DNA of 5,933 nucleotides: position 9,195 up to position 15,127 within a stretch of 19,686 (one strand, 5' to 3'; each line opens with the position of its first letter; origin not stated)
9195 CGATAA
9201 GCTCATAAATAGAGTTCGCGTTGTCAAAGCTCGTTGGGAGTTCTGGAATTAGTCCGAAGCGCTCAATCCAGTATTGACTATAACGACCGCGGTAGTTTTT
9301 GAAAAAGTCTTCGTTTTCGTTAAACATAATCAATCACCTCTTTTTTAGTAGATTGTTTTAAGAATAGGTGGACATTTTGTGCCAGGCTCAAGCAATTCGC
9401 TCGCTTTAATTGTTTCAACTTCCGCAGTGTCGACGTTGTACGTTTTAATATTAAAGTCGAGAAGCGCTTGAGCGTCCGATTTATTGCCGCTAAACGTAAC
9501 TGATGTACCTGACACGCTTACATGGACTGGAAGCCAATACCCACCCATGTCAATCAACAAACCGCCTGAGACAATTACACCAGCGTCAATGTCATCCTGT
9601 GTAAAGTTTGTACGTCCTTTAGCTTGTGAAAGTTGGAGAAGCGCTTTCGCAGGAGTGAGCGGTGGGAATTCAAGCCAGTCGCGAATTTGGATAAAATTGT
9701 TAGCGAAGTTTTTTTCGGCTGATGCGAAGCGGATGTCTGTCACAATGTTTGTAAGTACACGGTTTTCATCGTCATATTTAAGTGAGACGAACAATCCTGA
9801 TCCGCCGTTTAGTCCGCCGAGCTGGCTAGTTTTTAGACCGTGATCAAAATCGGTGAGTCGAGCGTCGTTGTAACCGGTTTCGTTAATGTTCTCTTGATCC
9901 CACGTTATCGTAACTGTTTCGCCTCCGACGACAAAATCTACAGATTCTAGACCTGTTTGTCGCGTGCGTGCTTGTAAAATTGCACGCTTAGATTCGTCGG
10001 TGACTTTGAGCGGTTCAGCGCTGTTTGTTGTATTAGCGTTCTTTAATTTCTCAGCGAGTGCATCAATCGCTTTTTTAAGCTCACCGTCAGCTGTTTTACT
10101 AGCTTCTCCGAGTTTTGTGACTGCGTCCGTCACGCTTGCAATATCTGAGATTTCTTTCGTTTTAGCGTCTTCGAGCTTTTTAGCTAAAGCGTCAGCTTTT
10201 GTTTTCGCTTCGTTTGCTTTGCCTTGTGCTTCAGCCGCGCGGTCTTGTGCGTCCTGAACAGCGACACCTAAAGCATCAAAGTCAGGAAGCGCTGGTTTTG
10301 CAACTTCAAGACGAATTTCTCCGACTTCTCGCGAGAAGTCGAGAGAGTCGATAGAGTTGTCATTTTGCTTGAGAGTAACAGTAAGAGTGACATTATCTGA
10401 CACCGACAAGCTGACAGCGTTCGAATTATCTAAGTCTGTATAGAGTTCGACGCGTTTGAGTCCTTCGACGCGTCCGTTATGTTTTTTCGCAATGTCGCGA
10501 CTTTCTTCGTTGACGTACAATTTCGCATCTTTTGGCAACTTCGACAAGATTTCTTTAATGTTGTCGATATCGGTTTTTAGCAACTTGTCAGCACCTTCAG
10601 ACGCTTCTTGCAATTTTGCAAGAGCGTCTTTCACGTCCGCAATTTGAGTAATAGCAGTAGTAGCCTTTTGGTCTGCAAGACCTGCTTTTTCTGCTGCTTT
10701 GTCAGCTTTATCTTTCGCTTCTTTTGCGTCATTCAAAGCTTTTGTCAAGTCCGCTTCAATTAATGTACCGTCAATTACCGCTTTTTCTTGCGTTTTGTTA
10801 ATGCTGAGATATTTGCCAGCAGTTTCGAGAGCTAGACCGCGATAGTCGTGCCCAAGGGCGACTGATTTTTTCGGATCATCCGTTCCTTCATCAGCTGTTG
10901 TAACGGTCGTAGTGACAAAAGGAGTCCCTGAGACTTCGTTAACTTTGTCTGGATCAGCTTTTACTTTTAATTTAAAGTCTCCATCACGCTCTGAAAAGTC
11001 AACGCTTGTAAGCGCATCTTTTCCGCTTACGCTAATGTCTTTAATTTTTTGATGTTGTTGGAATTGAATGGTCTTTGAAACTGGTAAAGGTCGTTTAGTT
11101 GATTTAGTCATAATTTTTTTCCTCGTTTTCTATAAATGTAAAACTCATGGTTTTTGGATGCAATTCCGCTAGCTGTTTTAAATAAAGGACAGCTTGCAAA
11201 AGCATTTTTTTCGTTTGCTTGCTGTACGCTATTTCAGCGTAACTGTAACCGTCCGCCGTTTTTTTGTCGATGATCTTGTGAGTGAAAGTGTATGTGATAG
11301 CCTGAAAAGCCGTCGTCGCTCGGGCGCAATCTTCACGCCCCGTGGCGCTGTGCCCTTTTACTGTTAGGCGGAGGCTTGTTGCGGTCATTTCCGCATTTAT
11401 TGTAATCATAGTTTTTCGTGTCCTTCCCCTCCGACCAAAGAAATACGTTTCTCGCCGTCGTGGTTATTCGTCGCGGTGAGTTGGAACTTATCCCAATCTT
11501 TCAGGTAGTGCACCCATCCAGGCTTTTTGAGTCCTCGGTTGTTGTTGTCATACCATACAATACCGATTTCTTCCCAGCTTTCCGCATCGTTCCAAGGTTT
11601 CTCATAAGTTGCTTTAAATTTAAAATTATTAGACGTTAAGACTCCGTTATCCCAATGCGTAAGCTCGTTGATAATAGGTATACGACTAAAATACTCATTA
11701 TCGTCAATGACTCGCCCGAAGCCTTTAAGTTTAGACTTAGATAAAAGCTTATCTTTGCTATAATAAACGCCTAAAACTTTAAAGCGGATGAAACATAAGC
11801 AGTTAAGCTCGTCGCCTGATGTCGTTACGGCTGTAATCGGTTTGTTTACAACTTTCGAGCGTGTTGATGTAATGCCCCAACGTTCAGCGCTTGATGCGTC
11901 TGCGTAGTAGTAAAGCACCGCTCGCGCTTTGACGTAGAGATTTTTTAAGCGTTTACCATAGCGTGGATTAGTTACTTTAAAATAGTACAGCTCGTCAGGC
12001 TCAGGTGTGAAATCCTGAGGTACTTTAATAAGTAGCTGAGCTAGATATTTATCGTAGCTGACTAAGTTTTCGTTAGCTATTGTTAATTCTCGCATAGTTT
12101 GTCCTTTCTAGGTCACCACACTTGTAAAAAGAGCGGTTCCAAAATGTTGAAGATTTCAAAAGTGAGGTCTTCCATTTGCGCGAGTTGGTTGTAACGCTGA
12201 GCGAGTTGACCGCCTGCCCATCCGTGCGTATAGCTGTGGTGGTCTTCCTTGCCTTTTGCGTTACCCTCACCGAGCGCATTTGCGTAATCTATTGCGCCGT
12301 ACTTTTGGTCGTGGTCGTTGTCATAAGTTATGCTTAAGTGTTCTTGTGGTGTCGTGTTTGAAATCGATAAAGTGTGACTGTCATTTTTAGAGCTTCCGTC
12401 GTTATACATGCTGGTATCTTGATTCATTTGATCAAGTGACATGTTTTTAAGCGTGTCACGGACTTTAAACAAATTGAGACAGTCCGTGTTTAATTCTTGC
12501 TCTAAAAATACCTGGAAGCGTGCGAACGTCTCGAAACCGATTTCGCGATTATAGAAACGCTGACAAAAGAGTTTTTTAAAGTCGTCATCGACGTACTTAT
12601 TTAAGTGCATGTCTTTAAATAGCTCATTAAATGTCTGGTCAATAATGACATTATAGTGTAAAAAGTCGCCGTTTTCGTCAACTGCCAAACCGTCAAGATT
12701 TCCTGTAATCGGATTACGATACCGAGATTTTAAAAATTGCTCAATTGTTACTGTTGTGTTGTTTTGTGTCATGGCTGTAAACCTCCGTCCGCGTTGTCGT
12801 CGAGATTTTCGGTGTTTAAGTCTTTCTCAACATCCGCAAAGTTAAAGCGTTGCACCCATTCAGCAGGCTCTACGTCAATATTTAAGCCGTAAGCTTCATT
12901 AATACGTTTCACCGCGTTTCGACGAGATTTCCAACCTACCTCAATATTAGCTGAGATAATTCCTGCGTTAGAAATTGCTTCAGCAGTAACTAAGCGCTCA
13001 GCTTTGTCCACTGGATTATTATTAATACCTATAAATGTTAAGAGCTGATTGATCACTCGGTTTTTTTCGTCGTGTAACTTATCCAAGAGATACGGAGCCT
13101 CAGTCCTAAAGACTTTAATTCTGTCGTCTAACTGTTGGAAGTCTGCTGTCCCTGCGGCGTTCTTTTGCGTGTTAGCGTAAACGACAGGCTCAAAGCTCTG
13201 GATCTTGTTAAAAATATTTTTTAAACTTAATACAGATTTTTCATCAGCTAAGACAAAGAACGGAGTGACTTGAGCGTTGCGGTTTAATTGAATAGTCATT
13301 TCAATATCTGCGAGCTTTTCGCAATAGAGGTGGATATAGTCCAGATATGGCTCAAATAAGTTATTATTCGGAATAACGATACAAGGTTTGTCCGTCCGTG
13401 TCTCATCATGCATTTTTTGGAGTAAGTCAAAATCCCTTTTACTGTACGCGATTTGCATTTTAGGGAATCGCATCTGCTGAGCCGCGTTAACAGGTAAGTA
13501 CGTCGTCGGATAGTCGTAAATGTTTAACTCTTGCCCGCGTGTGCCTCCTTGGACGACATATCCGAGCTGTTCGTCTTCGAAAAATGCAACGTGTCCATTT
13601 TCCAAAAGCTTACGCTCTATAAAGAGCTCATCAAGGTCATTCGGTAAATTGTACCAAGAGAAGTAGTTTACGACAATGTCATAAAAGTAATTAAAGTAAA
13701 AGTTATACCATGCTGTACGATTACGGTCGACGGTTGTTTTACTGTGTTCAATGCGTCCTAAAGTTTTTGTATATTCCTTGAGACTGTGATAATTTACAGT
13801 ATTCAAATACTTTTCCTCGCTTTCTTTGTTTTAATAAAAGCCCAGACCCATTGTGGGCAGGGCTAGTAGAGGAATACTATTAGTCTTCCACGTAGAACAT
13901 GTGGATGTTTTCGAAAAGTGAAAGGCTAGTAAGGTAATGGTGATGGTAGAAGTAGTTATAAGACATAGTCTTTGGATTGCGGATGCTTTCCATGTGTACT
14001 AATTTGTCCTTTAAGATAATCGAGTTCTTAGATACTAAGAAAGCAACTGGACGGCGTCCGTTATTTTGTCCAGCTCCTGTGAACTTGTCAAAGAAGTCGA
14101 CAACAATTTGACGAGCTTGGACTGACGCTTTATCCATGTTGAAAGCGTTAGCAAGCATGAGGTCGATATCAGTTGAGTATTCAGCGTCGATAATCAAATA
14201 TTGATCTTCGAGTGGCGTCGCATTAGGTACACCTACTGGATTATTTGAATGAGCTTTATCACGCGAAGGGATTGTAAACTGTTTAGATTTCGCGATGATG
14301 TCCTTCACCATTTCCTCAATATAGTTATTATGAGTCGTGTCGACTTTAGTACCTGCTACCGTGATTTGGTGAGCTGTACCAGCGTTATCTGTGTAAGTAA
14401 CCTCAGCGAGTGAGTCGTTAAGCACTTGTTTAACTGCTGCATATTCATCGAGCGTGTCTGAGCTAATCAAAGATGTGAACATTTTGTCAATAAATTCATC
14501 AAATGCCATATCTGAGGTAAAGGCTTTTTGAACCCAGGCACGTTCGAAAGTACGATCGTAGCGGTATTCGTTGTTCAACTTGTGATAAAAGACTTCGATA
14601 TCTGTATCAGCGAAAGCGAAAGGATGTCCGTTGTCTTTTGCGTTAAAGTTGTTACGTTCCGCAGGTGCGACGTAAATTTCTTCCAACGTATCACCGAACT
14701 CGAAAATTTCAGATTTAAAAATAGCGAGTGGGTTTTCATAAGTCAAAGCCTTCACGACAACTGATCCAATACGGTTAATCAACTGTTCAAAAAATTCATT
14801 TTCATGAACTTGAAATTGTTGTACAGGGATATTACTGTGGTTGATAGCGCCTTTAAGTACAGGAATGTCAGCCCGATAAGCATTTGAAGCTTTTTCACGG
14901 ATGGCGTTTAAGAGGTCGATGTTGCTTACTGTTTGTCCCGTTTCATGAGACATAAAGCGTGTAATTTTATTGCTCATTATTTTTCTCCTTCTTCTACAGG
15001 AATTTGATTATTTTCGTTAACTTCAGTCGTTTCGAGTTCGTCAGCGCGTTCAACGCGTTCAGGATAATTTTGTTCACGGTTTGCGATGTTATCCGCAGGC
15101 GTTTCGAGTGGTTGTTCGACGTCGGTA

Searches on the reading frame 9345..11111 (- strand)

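Call 12: search_protein_families(library=phrogs, proteins=[window:9345-11111:-], max_evalue=0.01)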
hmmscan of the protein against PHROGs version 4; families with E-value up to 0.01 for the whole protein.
window:9345-11111:- (588 aa): 4 families
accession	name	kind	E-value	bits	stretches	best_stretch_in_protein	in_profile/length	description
phrog_35592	-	unknown function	2.3e-07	31.4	1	1-126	1-124/295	-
phrog_339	-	tail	0.00021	20.7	1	119-386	498-774/1123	tail length tape measure protein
phrog_24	-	tail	0.00042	19.5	0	286-389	561-666/1151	tail length tape measure protein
phrog_13173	-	tail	0.0026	17.4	1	123-395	145-314/674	tail fiber protein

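Call 43: search_protein_families(library=pfam, proteins=[window:9345-11111:-], max_evalue=0.001)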
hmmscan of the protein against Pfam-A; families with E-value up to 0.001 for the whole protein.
window:9345-11111:- (588 aa): 1 family
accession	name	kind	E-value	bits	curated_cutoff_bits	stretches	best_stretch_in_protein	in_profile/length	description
PF22671.1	Gp18_domIII_N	-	0.00093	19.9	27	1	308-361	5-52/58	Tail sheath protein Gp18 domain III N-terminal region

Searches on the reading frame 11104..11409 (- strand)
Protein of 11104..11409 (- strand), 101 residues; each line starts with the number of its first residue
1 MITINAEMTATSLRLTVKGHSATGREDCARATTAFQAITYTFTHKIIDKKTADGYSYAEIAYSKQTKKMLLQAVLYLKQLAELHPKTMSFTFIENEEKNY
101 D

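Call 12: search_protein_families(library=phrogs, proteins=[window:11104-11409:-], max_evalue=0.01)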
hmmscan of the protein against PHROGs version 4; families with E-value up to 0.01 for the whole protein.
window:11104-11409:- (101 aa): 2 families
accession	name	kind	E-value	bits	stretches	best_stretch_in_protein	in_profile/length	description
phrog_23584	-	unknown function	3.6e-10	41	1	1-96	1-96/104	-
phrog_4478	-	other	0.005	18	1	1-88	1-96/102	peptidase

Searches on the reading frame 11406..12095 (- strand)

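Call 11: search_protein_families(library=phrogs, proteins=[window:11406-12095:-], max_evalue=0.01)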
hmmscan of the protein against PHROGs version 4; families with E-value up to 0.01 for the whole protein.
window:11406-12095:- (229 aa): 1 family
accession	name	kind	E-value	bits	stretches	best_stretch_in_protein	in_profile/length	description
phrog_27791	-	unknown function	1.1e-36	127.3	1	7-228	5-193/194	-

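Call 30: search_protein_families(library=pfam, proteins=[window:11406-12095:-], max_evalue=0.1)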
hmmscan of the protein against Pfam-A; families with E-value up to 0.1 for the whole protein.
window:11406-12095:- (229 aa): 0 families

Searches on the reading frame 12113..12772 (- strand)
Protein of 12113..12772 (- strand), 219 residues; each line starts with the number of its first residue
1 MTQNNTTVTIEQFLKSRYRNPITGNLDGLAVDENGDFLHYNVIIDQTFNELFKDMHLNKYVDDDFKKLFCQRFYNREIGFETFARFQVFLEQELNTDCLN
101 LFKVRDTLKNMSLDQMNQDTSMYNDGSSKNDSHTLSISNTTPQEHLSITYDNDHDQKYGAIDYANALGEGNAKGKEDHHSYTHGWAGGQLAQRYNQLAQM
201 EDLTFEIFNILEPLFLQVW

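Call 11: search_protein_families(library=phrogs, proteins=[window:12113-12772:-], max_evalue=0.01)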
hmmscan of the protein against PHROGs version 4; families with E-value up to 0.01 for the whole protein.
window:12113-12772:- (219 aa): 4 families
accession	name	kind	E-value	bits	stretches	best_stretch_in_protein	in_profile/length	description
phrog_26520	-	tail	1.3e-76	257.8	1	1-219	1-215/215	lower collar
phrog_3225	-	connector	3e-10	41.4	1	50-183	49-194/263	adaptor Ad4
phrog_27979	-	unknown function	5.9e-08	33.5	1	36-178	62-200/235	-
phrog_5472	-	tail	0.00017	22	1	42-157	30-154/264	lower collar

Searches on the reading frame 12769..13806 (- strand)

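Call 11: search_protein_families(library=phrogs, proteins=[window:12769-13806:-], max_evalue=0.01)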
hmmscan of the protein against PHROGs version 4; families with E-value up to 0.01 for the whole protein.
window:12769-13806:- (345 aa): 1 family
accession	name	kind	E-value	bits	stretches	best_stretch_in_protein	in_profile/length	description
phrog_2038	-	connector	5.1e-89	299.7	1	17-333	7-307/314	upper collar connector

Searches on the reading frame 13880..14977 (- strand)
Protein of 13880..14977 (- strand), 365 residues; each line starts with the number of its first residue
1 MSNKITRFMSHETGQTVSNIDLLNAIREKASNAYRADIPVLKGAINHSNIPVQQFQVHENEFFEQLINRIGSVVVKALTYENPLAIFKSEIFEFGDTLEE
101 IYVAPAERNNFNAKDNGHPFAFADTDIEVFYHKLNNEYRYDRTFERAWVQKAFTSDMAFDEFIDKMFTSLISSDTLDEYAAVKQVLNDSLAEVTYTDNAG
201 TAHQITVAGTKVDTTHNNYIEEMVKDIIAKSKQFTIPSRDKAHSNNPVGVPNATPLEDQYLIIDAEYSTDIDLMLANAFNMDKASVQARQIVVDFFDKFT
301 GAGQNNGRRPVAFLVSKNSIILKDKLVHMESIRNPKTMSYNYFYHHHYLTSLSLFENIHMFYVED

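Call 11: search_protein_families(library=phrogs, proteins=[window:13880-14977:-], max_evalue=0.01)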
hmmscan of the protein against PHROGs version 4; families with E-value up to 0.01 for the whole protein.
window:13880-14977:- (365 aa): 1 family
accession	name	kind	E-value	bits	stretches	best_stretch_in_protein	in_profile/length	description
phrog_2006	-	head and packaging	1.9e-81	275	1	15-365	6-377/385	major head protein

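Call 51: search_dna_similar(query=window:13880-14977:-, collection=phages, mode=protein, max_rows=15)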
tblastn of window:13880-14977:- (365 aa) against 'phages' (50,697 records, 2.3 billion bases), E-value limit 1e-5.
Records with a match: 209; places in all: 209; records where one place covers at least 80% of the query: 205.
Best place of each record, by identity: 60-80% 5; <60% 204.
By first word of the organism name: Bacillus 92; Clostridium 46; Curtobacterium 18; Bacteriophage 14; Bifidobacterium 10; Arthrobacter 6; Streptococcus 5; Microbacterium 4; Enterococcus 3; Actinomyces 2; and 6 more.
By host as written in the record: - 29; Clostridium perfringens 20; Bacillus subtilis 13; Bacillus cereus 11; Curtobacterium flaccumfaciens NRRL B-729 SEA 8; Bacillus thuringiensis subsp. kurstaki ATCC 33679 7; Bacillus thuringiensis subspecies kurstaki 6; Bifidobacterium asteroides 6; and 51 more.
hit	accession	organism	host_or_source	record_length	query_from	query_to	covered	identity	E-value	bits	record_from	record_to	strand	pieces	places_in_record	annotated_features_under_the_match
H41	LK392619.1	Streptococcus phage CP-7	Streptococcus pneumoniae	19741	1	365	100%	69.9%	2e-169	529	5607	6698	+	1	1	Major head protein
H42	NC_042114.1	Streptococcus phage CP-7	Streptococcus pneumoniae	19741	1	365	100%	69.9%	2e-169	529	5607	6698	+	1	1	major head protein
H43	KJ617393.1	Streptococcus phage SOCP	Streptococcus pneumoniae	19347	1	365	100%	69.4%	2e-168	526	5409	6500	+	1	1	major capsid protein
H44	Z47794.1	Streptococcus phage Cp1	-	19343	1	365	100%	66.9%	4e-161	505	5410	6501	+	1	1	orf9: major head protein | orff: CDS | ribosome_binding_site | orf9: minus_35_signal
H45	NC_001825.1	Streptococcus phage Cp1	Streptococcus pneumoniae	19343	1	365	100%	66.9%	4e-161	505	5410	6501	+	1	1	major head protein | minus_35_signal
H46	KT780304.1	Bacillus phage VMY22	Bacillus cereus MYB41-22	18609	22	364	94%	31.7%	2e-32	134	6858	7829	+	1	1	major capsid protein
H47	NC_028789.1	Bacillus phage VMY22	Bacillus cereus MYB41-22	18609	22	364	94%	31.7%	2e-32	134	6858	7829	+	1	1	major head protein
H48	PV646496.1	Enterococcus phage CUB-FM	Enterococcus faecium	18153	1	361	99%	29.7%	1e-39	155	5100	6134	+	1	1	hypothetical protein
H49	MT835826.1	Bacteriophage sp.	human fecal samples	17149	10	364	97%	29.9%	3e-30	127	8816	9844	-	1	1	record has no annotation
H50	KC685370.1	Bacillus phage MG-B1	Bacillus weihenstephanensis MG1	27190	18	365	95%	29.9%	2e-32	134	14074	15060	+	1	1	major head protein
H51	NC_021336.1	Bacillus phage MG-B1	Bacillus weihenstephanensis MG1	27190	18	365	95%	29.9%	2e-32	134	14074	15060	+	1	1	major head protein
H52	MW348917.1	Bacillus phage Thornton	Bacillus thuringiensis subspecies ...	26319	18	365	95%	29.8%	4e-31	130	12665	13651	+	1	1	major head protein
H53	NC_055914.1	Bacillus phage Thornton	Bacillus thuringiensis subspecies ...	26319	18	365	95%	29.8%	4e-31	130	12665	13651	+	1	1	major head protein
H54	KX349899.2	Bacillus phage Aurora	Bacillus thuringiensis subspecies ...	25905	10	365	98%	29.1%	6e-30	127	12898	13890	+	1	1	major head protein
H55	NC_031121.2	Bacillus phage Aurora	Bacillus thuringiensis subspecies ...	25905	10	365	98%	29.1%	6e-30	127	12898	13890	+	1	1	major head protein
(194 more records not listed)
